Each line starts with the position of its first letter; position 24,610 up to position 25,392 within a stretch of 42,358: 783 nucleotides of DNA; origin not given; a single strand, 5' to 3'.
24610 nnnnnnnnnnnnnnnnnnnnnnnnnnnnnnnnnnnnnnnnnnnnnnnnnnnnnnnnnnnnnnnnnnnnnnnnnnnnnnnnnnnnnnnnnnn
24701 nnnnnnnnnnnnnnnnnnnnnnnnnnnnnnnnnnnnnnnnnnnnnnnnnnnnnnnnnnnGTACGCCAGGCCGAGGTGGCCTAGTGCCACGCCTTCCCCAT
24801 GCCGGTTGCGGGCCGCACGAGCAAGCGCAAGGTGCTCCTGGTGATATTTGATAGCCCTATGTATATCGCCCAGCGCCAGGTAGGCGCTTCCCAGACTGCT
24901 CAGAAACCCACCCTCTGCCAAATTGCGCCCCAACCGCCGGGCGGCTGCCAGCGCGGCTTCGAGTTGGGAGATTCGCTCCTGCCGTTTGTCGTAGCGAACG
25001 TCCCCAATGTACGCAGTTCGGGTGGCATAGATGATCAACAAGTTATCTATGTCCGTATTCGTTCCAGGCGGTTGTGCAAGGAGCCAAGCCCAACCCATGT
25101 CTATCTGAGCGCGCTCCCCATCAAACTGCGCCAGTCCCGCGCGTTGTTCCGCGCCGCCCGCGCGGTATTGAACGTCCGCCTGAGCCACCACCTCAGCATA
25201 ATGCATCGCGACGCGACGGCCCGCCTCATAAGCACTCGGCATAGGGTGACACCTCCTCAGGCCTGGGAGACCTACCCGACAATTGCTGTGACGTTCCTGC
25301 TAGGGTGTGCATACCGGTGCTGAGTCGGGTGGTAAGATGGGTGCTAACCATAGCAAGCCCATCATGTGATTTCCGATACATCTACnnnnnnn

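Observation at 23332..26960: STAND NTPase split into two genes (HTH-NB-ARC, then a separately initiated TPR arm), divergent from the RiPP operon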

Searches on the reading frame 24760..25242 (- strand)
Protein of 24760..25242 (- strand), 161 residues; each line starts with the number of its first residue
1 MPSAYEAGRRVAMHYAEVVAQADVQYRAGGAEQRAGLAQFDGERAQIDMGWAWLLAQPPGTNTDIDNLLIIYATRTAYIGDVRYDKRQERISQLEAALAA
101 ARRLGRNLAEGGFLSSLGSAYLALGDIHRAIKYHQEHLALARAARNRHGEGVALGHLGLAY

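Call 44: search_solved_structures(query=window:24760-25242:-, max_evalue=1, show_alignments=4)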
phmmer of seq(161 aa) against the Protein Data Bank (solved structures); distinct sequences matched with E-value up to 1: 37.
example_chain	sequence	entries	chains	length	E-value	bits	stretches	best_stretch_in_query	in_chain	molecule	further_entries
5a7d_B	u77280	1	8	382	7.2e-25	91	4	95-158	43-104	PINS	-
9qhb_A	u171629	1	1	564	9e-24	87.4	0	116-145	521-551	Engineered tetratricopeptide repeat protein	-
4a1s_A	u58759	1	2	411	1.8e-23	86.4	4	95-158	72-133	PARTNER OF INSCUTEABLE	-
6hc2_A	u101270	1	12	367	6.4e-23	84.7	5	114-161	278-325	G-protein-signaling modulator 2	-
4wng_A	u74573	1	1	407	1.3e-22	83.7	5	114-158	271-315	G-protein-signaling modulator 2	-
3sf4_A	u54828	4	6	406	1.3e-22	83.7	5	114-158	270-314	G-protein-signaling modulator 2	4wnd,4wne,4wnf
5a6c_A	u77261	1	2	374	6.4e-22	81.4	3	114-158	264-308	G-PROTEIN-SIGNALING MODULATOR 2, AFADIN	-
3ro2_A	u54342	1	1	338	7.3e-22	81.2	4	112-158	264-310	G-protein-signaling modulator 2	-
4g2v_A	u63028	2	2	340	7.7e-22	81.1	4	112-158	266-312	G-protein-signaling modulator 2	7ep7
4jhr_A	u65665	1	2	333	1.2e-17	67.5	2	114-161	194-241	G-protein-signaling modulator 2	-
8bu0_A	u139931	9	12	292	5e-15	59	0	116-143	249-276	Consensus tetratricopeptide repeat protein | Crystal structure of an 8-repeat consensus TPR superhelix with Zinc. | Monomer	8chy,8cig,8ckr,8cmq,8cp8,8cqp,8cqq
3ro3_A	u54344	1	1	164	2e-14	57.1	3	100-158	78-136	G-protein-signaling modulator 2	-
9qhc_A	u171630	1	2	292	2.2e-14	56.9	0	116-145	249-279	Engineered tetratricopeptide repeat protein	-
7obi_A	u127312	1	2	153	3.3e-10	43.4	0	109-140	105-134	CTPR-rv4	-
8ch0_A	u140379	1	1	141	2.3e-08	37.4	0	116-141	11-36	Consensus tetratricopeptide repeat protein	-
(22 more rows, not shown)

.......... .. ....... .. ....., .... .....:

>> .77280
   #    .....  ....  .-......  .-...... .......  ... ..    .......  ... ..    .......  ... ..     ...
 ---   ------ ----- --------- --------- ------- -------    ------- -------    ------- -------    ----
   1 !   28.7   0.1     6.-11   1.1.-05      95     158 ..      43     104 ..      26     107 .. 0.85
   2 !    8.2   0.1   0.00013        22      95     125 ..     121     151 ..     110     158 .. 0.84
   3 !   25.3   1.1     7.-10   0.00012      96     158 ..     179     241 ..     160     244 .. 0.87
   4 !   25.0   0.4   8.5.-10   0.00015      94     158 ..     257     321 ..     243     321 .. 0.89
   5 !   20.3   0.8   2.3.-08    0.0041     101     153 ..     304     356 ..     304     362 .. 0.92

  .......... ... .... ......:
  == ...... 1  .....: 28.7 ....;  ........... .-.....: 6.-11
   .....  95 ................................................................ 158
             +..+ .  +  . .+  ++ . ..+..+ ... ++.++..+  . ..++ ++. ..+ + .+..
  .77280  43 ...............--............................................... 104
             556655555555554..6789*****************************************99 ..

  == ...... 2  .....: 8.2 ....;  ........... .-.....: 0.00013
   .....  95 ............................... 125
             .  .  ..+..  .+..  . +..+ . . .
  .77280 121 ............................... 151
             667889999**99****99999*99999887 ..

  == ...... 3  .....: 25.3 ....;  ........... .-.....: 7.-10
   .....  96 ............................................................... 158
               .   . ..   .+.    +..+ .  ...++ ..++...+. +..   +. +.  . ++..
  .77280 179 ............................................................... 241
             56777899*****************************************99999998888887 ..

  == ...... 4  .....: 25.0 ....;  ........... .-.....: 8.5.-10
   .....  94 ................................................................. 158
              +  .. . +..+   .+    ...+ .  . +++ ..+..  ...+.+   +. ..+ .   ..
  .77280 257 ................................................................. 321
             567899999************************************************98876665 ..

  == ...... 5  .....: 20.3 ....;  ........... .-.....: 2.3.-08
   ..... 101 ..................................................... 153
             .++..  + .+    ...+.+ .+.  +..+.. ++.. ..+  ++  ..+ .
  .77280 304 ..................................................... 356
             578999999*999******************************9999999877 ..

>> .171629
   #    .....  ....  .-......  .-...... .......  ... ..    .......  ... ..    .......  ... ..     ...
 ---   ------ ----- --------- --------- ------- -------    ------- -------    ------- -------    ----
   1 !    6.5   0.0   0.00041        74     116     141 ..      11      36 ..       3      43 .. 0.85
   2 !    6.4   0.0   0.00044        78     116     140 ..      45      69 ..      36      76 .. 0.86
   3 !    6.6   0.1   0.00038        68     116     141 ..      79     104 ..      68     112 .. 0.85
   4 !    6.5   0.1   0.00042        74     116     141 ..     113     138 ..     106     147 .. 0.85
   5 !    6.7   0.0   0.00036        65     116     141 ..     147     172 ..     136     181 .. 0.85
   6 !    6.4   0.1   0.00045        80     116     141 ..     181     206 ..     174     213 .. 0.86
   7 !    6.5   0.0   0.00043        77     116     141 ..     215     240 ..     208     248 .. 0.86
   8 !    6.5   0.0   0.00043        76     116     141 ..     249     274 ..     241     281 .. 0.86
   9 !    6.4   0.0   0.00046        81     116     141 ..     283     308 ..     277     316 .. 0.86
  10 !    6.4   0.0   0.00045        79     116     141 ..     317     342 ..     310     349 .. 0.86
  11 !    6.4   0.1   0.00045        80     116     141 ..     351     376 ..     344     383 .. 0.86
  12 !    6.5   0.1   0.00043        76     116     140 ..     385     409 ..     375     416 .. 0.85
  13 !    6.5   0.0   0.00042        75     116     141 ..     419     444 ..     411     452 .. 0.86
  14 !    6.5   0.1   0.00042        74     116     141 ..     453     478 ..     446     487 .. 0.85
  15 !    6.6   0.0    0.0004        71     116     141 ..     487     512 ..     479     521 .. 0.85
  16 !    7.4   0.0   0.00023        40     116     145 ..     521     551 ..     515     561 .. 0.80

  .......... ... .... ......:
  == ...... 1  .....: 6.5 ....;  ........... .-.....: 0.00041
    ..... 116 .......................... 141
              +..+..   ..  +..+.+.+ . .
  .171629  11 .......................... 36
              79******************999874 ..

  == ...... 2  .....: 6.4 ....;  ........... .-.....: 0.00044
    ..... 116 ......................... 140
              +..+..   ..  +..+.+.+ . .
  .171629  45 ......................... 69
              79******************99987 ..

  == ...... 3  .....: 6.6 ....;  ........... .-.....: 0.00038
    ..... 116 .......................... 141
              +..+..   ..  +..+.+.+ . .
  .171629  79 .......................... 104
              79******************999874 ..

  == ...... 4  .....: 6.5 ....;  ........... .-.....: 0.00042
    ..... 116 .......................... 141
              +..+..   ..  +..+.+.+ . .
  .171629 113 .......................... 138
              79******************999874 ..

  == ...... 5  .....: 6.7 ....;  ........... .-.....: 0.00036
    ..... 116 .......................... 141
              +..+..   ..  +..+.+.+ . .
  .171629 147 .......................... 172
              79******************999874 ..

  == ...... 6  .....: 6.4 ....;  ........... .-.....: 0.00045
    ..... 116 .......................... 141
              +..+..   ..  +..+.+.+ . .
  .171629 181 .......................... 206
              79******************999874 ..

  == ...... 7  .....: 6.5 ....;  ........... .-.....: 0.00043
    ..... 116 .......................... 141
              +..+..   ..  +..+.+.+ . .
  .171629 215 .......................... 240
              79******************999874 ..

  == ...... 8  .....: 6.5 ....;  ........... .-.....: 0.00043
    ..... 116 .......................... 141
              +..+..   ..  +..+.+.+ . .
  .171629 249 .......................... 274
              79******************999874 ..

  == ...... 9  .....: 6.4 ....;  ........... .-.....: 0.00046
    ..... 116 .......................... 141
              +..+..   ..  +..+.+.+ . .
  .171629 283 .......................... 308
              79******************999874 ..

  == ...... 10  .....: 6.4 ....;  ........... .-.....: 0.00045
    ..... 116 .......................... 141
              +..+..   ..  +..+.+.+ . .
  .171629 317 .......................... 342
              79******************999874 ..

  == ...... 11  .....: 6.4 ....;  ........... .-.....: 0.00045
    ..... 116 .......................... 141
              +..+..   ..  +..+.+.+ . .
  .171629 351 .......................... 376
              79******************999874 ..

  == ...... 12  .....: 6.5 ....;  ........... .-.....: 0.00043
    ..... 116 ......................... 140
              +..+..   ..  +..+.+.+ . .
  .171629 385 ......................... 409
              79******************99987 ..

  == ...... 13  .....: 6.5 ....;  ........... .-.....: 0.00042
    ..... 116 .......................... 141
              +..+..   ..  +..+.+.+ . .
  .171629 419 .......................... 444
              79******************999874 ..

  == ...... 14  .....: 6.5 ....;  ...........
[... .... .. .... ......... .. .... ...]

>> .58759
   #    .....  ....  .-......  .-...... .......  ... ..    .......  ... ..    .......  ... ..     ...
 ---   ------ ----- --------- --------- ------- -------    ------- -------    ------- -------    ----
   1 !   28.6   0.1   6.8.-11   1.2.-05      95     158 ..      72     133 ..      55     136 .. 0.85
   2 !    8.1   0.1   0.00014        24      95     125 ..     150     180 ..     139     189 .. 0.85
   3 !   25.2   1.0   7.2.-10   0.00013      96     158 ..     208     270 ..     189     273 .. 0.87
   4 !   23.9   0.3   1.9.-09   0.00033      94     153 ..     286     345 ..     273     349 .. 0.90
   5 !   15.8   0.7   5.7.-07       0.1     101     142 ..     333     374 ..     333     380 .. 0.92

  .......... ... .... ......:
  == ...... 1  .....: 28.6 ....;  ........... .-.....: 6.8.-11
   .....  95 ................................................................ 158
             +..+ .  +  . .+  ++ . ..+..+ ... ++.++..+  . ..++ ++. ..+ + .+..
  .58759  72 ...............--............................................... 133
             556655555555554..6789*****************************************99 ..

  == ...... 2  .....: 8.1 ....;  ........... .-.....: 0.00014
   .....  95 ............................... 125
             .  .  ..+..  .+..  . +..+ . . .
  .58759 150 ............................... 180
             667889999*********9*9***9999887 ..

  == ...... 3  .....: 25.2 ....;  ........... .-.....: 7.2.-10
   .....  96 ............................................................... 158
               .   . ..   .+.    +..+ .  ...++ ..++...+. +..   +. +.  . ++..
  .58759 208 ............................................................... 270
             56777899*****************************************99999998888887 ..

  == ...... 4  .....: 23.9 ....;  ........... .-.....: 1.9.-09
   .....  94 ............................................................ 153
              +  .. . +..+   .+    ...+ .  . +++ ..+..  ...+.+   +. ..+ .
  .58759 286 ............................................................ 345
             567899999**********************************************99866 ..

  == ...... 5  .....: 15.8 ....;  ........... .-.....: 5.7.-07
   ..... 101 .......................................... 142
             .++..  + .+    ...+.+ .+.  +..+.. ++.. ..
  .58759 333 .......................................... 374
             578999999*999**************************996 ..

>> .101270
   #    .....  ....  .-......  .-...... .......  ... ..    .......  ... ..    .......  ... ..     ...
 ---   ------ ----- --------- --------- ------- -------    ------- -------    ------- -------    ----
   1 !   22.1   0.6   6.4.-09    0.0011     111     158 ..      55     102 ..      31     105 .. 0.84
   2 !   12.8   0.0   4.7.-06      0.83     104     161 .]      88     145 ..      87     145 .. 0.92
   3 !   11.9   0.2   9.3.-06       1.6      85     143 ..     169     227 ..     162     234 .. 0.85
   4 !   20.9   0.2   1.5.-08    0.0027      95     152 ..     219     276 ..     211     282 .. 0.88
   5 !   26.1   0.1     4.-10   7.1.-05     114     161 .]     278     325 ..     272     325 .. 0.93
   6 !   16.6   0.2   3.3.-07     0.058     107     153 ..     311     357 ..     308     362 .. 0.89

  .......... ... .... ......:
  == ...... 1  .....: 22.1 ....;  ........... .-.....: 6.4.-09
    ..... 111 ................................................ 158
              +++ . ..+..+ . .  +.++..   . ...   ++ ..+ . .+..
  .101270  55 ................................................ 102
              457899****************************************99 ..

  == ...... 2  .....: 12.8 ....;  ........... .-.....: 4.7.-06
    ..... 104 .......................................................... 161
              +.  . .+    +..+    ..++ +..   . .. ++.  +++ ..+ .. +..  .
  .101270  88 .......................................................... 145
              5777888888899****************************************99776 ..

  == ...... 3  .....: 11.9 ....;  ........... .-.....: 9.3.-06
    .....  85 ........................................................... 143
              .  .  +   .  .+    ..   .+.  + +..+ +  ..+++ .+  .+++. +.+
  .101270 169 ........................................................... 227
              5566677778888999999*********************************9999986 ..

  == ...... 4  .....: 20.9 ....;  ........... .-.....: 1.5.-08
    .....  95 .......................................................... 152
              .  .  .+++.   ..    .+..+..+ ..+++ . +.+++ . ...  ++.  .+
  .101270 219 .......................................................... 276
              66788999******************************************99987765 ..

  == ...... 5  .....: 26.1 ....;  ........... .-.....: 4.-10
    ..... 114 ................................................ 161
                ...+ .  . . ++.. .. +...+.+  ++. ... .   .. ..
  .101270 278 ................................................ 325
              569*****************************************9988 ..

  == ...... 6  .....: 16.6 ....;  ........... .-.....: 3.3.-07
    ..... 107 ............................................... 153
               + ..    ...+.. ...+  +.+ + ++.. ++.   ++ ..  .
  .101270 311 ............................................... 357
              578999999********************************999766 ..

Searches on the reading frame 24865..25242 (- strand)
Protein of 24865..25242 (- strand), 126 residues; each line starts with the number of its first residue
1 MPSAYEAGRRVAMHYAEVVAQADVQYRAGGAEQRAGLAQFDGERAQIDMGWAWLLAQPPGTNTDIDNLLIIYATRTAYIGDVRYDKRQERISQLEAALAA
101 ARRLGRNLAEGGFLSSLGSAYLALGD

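Call 33: find_homologous_proteins(query=window:24865-25242:-, max_evalue=0.001)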
Query seq(126 aa) (126 aa): 1 proteins with E <= 0.001 among 614 candidates.
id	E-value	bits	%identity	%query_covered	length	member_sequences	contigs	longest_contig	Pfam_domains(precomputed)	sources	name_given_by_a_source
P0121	2.9e-28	116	51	100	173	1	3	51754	PF00515.35,PF13424.13,PF13176.13,PF13181.13,PF07719.24,PF13374.13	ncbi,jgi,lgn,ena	ncbi:MAG: tetratricopeptide repeat protein [Chloroflexales bacterium]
